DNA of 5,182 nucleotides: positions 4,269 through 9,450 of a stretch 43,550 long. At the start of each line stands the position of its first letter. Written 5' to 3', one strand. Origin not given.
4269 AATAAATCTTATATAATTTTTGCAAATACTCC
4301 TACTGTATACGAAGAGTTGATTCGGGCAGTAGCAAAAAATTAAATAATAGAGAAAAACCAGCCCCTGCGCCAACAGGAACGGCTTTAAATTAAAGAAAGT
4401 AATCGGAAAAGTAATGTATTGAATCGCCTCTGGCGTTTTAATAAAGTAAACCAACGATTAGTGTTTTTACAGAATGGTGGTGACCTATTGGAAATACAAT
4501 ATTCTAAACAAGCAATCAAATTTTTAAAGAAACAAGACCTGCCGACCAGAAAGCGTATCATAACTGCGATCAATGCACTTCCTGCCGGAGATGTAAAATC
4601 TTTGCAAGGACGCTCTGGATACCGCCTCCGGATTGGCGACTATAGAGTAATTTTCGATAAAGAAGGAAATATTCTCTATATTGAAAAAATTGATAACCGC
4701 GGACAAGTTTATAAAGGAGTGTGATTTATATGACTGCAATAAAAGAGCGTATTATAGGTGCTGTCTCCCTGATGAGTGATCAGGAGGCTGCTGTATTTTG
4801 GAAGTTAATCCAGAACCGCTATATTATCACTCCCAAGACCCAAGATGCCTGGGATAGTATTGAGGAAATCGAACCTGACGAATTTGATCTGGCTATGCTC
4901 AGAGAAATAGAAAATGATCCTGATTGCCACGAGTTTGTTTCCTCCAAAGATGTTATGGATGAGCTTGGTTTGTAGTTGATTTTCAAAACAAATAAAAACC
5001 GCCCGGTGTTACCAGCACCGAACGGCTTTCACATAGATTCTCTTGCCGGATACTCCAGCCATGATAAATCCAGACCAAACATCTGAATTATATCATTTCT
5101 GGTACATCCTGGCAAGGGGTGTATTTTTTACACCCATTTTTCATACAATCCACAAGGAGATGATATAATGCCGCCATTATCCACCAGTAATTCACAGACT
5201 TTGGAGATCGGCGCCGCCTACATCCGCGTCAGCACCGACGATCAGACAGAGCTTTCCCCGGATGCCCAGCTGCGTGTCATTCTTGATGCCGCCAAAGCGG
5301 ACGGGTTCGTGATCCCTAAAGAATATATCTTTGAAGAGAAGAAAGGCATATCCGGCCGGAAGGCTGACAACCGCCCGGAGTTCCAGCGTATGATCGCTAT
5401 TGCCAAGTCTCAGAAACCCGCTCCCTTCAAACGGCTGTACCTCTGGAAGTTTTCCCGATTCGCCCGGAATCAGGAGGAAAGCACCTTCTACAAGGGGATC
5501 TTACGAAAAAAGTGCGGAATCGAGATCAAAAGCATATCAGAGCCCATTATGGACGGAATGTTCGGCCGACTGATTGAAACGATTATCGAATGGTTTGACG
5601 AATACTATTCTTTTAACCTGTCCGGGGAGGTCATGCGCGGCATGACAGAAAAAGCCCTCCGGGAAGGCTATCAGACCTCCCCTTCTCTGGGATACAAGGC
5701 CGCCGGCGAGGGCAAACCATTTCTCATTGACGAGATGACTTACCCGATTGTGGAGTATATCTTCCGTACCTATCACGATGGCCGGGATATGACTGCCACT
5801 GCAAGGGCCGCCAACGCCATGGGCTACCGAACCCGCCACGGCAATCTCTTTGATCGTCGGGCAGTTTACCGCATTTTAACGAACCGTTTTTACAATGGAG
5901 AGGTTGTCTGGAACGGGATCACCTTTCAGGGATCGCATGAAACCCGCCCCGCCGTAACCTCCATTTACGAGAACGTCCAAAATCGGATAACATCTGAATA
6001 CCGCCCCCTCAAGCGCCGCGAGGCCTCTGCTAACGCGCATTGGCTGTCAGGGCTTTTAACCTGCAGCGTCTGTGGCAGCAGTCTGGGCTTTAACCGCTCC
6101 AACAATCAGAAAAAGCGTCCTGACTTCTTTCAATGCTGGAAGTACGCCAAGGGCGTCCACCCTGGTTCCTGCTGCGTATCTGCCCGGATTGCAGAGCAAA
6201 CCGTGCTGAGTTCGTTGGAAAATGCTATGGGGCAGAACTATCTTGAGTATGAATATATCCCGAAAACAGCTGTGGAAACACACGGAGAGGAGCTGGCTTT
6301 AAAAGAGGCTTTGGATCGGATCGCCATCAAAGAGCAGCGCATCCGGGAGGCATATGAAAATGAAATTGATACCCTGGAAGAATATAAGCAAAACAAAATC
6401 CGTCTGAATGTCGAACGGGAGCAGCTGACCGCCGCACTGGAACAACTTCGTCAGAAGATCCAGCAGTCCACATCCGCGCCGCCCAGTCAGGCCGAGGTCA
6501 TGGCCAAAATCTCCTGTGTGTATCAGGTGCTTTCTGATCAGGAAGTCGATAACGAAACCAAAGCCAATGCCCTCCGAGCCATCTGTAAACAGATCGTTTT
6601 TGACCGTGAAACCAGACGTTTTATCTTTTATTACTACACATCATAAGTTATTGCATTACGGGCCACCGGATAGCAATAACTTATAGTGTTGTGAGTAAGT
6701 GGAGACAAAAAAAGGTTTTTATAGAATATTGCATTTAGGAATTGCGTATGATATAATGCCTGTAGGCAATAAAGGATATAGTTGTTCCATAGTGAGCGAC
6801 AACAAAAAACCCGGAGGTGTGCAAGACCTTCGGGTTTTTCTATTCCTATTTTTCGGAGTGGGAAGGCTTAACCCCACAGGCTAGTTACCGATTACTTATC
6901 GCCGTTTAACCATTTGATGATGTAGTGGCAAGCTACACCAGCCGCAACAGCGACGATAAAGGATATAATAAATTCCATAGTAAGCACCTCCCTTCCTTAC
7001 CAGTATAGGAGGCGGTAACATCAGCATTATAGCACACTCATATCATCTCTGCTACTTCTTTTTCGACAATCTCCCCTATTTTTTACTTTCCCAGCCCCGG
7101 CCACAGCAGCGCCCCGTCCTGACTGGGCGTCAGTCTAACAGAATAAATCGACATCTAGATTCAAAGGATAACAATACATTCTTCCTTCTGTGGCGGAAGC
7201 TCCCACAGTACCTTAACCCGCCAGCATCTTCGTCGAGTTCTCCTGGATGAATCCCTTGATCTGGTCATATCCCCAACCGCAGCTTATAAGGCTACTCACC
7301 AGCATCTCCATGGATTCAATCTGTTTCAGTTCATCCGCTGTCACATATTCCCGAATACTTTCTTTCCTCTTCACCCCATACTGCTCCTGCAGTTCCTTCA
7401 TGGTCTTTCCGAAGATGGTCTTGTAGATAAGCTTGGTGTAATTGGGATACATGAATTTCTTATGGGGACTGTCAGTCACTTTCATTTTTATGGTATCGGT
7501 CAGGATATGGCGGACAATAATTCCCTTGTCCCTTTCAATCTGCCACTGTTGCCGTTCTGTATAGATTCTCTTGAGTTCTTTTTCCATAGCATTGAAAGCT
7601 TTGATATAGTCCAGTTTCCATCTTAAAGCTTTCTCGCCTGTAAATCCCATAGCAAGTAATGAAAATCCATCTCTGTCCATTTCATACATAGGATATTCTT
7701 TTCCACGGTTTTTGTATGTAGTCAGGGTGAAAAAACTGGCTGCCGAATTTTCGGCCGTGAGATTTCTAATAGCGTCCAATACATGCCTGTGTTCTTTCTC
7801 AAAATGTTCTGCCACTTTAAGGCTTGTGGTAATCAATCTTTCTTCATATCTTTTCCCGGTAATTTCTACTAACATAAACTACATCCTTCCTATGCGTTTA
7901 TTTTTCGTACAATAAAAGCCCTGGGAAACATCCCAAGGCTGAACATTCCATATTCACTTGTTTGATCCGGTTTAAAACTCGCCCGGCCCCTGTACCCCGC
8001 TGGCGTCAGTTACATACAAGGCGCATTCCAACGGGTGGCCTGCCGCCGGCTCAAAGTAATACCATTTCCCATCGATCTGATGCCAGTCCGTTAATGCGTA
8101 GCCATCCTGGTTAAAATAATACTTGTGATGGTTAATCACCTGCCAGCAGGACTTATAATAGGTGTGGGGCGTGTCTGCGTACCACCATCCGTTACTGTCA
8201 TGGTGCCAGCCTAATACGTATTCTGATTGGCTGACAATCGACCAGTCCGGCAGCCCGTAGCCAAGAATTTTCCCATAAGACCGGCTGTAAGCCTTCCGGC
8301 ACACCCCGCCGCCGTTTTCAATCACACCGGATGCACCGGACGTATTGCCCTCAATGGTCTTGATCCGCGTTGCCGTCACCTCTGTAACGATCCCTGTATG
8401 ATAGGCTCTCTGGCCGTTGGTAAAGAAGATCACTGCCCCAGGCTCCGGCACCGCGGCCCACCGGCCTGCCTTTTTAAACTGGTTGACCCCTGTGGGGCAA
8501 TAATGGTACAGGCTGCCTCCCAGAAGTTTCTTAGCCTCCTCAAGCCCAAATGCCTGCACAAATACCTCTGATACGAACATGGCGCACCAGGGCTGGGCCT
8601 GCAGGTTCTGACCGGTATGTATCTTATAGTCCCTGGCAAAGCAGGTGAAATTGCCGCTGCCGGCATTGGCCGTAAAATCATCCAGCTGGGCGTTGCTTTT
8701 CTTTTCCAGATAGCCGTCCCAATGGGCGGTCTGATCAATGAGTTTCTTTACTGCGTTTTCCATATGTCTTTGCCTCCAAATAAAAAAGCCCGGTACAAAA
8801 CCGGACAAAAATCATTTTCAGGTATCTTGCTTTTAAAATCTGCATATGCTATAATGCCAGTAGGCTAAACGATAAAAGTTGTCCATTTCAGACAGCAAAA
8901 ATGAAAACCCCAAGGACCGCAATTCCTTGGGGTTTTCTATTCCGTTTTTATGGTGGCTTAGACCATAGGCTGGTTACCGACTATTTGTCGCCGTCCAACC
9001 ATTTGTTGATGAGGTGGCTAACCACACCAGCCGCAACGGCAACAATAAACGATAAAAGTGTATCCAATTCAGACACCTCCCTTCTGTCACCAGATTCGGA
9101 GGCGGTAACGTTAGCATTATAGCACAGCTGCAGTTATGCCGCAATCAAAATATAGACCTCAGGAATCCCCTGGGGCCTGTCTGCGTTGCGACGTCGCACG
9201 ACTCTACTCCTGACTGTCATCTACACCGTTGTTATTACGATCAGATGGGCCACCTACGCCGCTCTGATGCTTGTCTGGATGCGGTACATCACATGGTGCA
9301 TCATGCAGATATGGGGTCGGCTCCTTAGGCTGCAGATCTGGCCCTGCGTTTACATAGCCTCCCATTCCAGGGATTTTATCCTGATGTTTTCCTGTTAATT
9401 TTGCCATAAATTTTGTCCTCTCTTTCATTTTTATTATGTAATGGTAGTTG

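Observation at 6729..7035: par/Fst-like type I toxin-antitoxin locus (copy A) between the integrase and the Rha gene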

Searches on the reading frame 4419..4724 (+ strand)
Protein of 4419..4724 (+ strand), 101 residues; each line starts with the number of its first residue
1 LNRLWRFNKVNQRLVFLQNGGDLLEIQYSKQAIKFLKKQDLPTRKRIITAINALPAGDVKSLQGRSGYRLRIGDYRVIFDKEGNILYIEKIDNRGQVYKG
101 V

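Call 91: search_protein_families(library=pfam, proteins=[window:4419-4724:+], max_evalue=0.001)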
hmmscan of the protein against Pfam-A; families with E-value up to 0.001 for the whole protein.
window:4419-4724:+ (101 aa): 1 family
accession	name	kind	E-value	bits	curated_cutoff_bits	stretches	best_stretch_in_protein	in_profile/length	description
PF05016.21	ParE_toxin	-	2.5e-06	28.4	23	1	26-98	1-89/89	ParE toxin of type II toxin-antitoxin system, parDE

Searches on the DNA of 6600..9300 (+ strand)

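Call 6: search_rna_families(source=window, start=6600, end=9300, threshold=evalue, max_evalue=10, show_alignments=3)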
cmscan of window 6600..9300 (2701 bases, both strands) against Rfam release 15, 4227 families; matches with E-value up to 10: 10.
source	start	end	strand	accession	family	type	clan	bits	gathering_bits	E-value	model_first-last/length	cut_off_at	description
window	8893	9109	-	RF02442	SpF66_sRNA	Gene; sRNA;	-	40.9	42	1.2e-07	1-239/239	no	Streptococcus sRNA SpF66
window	8809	8941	+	RF00514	His_leader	Cis-reg; leader;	-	24.9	49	0.33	1-126/126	no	Histidine operon leader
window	6801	6920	-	RF00514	His_leader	Cis-reg; leader;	-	23.1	49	0.76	1-126/126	no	Histidine operon leader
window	8781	8834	-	RF00057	RyhB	Gene; sRNA;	-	21.9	55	0.6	1-67/67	no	RyhB RNA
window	6794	7019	-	RF02442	SpF66_sRNA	Gene; sRNA;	-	19.7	42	0.08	1-239/239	no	Streptococcus sRNA SpF66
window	6619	6712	+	RF04130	MIR7996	Gene; miRNA;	-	19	119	3.4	1-190/190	no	MIR7996 microRNA precursor family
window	8944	9109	-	RF02848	RefB11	Gene; sRNA;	-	17.5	54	2.1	1-167/167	no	Enterococcus sRNA B11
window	8780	8822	-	RF02837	anti-hemB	Gene; sRNA;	-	16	49.5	2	1-81/81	no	Burkholderia RNA 7 (anti-hemB)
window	8903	8967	-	RF02679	Pistol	Gene; ribozyme;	-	16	34.5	10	1-68/68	no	Pistol ribozyme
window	9065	9127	-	RF00089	SNORD31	Gene; snRNA; snoRNA; CD-box;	CL00053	15.8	40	5.8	1-69/69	no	Small nucleolar RNA SNORD31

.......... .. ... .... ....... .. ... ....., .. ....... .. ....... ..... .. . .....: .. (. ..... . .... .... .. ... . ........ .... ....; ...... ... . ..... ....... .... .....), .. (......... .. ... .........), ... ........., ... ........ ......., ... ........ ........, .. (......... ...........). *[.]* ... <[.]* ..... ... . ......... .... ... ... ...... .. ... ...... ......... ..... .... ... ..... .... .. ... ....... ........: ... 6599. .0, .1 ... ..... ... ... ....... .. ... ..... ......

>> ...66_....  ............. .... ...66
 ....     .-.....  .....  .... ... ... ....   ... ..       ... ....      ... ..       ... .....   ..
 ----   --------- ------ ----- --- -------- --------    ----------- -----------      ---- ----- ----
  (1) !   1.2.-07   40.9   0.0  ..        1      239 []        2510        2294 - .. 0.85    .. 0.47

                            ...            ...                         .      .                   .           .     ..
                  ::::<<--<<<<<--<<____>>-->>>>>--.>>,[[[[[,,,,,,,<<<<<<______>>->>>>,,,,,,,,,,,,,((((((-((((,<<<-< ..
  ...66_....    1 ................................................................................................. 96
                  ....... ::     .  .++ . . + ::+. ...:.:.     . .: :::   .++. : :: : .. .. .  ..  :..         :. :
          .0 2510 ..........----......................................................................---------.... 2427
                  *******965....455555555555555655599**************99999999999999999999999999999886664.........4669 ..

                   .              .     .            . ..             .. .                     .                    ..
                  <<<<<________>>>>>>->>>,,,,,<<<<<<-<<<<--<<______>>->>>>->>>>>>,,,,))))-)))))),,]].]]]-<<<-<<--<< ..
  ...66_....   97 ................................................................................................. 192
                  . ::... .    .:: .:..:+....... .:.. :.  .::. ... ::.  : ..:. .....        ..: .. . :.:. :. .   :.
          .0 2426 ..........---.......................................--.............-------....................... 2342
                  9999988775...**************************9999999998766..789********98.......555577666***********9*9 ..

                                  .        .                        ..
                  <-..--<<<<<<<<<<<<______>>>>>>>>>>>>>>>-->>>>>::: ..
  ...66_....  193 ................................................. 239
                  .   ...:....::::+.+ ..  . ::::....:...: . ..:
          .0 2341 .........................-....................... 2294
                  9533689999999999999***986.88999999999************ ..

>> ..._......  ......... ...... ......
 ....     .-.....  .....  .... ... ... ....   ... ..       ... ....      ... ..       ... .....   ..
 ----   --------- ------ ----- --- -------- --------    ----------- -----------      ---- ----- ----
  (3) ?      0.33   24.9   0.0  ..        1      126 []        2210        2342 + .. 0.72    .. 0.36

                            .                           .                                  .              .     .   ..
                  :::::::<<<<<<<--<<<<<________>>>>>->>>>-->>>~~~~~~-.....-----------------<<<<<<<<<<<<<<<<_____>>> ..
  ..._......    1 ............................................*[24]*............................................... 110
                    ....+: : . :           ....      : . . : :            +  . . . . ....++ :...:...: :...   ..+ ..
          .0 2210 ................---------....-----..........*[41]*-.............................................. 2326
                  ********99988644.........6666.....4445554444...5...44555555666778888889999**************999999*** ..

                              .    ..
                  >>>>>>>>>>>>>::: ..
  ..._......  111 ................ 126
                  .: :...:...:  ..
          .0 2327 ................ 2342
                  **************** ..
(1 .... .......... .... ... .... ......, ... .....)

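Call 12: search_dna_similar(query=window:6700-7060:+, collection=phages, mode=distant, max_evalue=0.01, max_rows=30)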
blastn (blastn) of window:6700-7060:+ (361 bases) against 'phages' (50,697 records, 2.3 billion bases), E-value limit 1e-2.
Records with a match: 1; places in all: 1; records where one place covers at least 80% of the query: 0.
Best place of each record, by identity: 60-80% 1.
By first word of the organism name: bajarodino 1.
By host as written in the record: Peromyscus fraterculus 1.
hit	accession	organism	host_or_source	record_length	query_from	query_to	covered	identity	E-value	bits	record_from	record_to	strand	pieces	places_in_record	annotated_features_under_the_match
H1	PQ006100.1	bajarodino virus 68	Peromyscus fraterculus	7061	199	310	31%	77.4%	7e-10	71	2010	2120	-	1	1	DNA binding protein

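Call 13: search_dna_similar(query=window:8800-9140:+, collection=plasmids, mode=distant, max_evalue=0.01, max_rows=30)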
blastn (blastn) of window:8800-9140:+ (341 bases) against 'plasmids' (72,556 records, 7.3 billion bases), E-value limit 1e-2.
Records with a match: 6; places in all: 6; records where one place covers at least 80% of the query: 2.
Best place of each record, by identity: 60-80% 6.
By first word of the organism name: uncultured 2; Clostridium 1; Mediterraneibacter 1; Waltera 1; Butyricicoccus 1.
By predicted mobility (MOB-suite, as given by PLSDB): non-mobilizable 5; mobilizable 1.
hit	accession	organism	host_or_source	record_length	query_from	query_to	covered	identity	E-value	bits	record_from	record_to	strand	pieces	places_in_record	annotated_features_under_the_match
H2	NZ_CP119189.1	Clostridium perfringens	goat,fecal sample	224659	43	341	88%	69.7%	4e-18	99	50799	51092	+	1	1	none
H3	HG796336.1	uncultured bacterium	-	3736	45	328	83%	69.3%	7e-16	92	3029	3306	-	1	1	none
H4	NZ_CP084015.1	Mediterraneibacter gnavus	Homo sapiens,pure culture,human feces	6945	44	258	63%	68.3%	8e-9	69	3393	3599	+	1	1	none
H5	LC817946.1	Waltera intestinalis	Homo sapiens,Genome Sequencing,feces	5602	43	212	50%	73.4%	8e-15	88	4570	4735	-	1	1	none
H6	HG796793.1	uncultured bacterium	-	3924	45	133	26%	73.7%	7e-3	49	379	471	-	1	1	none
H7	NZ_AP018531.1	Butyricicoccus sp. GAM44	Homo sapiens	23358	130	206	23%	76.3%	1e-5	58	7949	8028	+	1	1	none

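Call 14: get_annotated_region(hit=H2, flank=1500)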
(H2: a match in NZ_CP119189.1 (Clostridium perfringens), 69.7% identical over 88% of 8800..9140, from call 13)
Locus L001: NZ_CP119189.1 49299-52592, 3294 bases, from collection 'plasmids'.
description: Clostridium perfringens strain 21-D-5 plasmid p21-D-5b, complete sequence
organism: Clostridium perfringens (NCBI taxid 1502)
taxonomy: Bacteria; Bacillota; Clostridia; Eubacteriales; Clostridiaceae; Clostridium; Clostridium perfringens
host: -; source: goat,fecal sample; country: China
typing (MOB-suite, as given by PLSDB): non-mobilizable; replicon Inc18
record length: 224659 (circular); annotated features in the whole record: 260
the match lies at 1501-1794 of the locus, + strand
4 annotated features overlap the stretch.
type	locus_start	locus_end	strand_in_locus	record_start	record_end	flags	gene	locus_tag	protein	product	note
CDS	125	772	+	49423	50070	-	-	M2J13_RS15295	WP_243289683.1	hypothetical protein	-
CDS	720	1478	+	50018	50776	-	-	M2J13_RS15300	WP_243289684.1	hypothetical protein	-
CDS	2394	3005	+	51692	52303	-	-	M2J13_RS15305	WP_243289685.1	folate family ECF transporter S component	-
CDS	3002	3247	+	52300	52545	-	-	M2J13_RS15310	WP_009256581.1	hypothetical protein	-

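Call 15: get_annotated_region(hit=H3, flank=1500)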
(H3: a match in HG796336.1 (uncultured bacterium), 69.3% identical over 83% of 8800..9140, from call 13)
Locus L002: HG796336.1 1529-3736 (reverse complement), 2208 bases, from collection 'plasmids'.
description: Uncultured bacterium plasmid pRGI00522
organism: uncultured bacterium (NCBI taxid 77133)
taxonomy: Bacteria; ; ; ; ; ; uncultured bacterium
host: -; source: -; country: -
typing (MOB-suite, as given by PLSDB): non-mobilizable; replicon rep_cluster_1569
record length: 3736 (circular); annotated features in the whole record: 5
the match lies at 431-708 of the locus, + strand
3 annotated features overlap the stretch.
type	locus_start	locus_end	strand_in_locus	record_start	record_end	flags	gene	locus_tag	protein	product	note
CDS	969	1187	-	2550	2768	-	-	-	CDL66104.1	-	-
CDS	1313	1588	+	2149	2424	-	-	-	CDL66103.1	-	-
CDS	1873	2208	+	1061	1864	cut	-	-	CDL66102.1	-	-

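Call 16: get_annotated_region(hit=H4, flank=1500)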
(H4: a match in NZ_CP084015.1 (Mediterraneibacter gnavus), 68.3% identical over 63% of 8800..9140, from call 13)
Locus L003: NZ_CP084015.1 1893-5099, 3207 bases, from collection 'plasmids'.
description: Mediterraneibacter gnavus strain NBRC 114413 plasmid unnamed1, complete sequence
organism: Mediterraneibacter gnavus (NCBI taxid 33038)
taxonomy: Bacteria; Bacillota; Clostridia; Lachnospirales; Lachnospiraceae; Mediterraneibacter; Mediterraneibacter gnavus
host: -; source: Homo sapiens,pure culture,human feces; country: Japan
typing (MOB-suite, as given by PLSDB): non-mobilizable
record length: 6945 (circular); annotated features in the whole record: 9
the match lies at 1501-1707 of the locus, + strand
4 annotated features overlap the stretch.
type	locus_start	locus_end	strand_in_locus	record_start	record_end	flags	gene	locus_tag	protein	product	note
CDS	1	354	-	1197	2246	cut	-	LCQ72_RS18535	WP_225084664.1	replication initiation protein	GO:0006270 - DNA replication initiation [Evidence IEA]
CDS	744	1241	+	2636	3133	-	-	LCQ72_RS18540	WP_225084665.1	hypothetical protein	-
CDS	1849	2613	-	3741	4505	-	-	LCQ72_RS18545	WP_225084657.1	DUF6040 family protein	-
CDS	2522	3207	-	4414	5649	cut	mobQ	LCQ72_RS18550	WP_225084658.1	MobQ family relaxase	-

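Call 17: get_annotated_region(hit=H5, flank=1500)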
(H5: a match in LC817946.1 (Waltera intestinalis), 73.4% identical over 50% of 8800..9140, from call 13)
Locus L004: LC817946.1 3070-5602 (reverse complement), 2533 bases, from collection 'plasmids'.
description: Waltera intestinalis 19YCFAH0.3Co2 plasmid p19YCFAH0.3Co2-2 DNA, complete sequence
organism: Waltera intestinalis (NCBI taxid 2606635)
taxonomy: Bacteria; Bacillota; Clostridia; Lachnospirales; Lachnospiraceae; Waltera; Waltera intestinalis
host: -; source: Homo sapiens,Genome Sequencing,feces; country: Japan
typing (MOB-suite, as given by PLSDB): non-mobilizable
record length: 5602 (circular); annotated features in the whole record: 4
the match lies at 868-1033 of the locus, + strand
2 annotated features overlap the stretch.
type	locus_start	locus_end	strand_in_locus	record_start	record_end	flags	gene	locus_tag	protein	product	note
CDS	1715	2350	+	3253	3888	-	-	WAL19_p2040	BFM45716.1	hypothetical protein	-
CDS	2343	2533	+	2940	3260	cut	-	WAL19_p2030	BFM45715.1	hypothetical protein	-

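Call 62: search_rna_families(sources=[L001, L002, L003, L004, L201, L207, L209, L217, L220, L221, L234, L246, L252, L266, L275], threshold=evalue, max_evalue=0.01)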
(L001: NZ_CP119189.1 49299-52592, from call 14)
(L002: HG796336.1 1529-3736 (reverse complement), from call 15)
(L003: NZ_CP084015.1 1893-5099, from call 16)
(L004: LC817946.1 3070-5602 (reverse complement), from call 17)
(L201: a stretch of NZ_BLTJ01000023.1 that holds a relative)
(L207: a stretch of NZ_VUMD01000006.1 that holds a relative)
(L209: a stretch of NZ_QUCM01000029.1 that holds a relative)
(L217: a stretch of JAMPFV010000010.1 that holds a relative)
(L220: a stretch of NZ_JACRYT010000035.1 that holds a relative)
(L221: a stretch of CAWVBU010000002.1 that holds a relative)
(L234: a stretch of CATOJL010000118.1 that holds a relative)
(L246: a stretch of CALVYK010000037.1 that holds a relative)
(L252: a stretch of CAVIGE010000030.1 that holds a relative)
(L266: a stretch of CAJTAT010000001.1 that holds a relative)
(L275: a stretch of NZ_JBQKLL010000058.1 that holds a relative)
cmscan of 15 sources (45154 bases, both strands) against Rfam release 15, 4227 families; matches with E-value up to 0.01: 12.
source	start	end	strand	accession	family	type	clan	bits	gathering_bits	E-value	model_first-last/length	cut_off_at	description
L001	2232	2333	+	RF01831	THF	Cis-reg; riboswitch;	-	91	36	3.7e-20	1-99/99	no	THF (Tetrahydrofolate) riboswitch aptamer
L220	1460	1674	+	RF02442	SpF66_sRNA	Gene; sRNA;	-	45.9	42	8.2e-08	1-239/239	no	Streptococcus sRNA SpF66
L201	68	284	+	RF02442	SpF66_sRNA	Gene; sRNA;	-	43.3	42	4.5e-07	1-239/239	no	Streptococcus sRNA SpF66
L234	1461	1680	+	RF02442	SpF66_sRNA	Gene; sRNA;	-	42.4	42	7.7e-07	1-239/239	no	Streptococcus sRNA SpF66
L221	1462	1682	+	RF02442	SpF66_sRNA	Gene; sRNA;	-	40.4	42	2.8e-06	1-239/239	no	Streptococcus sRNA SpF66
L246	1461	1681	+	RF02442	SpF66_sRNA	Gene; sRNA;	-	40.2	42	3.1e-06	1-239/239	no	Streptococcus sRNA SpF66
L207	1458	1671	+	RF02442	SpF66_sRNA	Gene; sRNA;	-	39.8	42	4e-06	1-239/239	no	Streptococcus sRNA SpF66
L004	913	1130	-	RF02442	SpF66_sRNA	Gene; sRNA;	-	38.6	42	8.5e-06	1-239/239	no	Streptococcus sRNA SpF66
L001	1545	1762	-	RF02442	SpF66_sRNA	Gene; sRNA;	-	37.4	42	1.8e-05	1-239/239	no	Streptococcus sRNA SpF66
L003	1545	1757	-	RF02442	SpF66_sRNA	Gene; sRNA;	-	34.1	42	0.00015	1-239/239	no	Streptococcus sRNA SpF66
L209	1458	1676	+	RF02442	SpF66_sRNA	Gene; sRNA;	-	32.4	42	0.00044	1-239/239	no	Streptococcus sRNA SpF66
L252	1466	1674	+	RF02442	SpF66_sRNA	Gene; sRNA;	-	32.4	42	0.00045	1-239/239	no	Streptococcus sRNA SpF66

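Call 76: get_annotated_region(hit=H1, flank=600)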
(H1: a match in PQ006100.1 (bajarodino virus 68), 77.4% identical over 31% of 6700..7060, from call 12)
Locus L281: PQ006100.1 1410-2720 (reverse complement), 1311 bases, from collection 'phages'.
description: Bajarodino virus 68 isolate BGG_089_1, complete genome.
organism: bajarodino virus 68 (NCBI taxid 3342960)
taxonomy: Viruses; Monodnaviria; Loebvirae; Hofneiviricota; Faserviricetes; Tubulavirales; Inoviridae; Inovirus
host: Peromyscus fraterculus; source: feces; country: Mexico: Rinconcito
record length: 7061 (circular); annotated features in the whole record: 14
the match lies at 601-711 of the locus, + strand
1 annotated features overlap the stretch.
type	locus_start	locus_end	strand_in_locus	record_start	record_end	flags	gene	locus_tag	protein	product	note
CDS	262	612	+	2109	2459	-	-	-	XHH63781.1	DNA binding protein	-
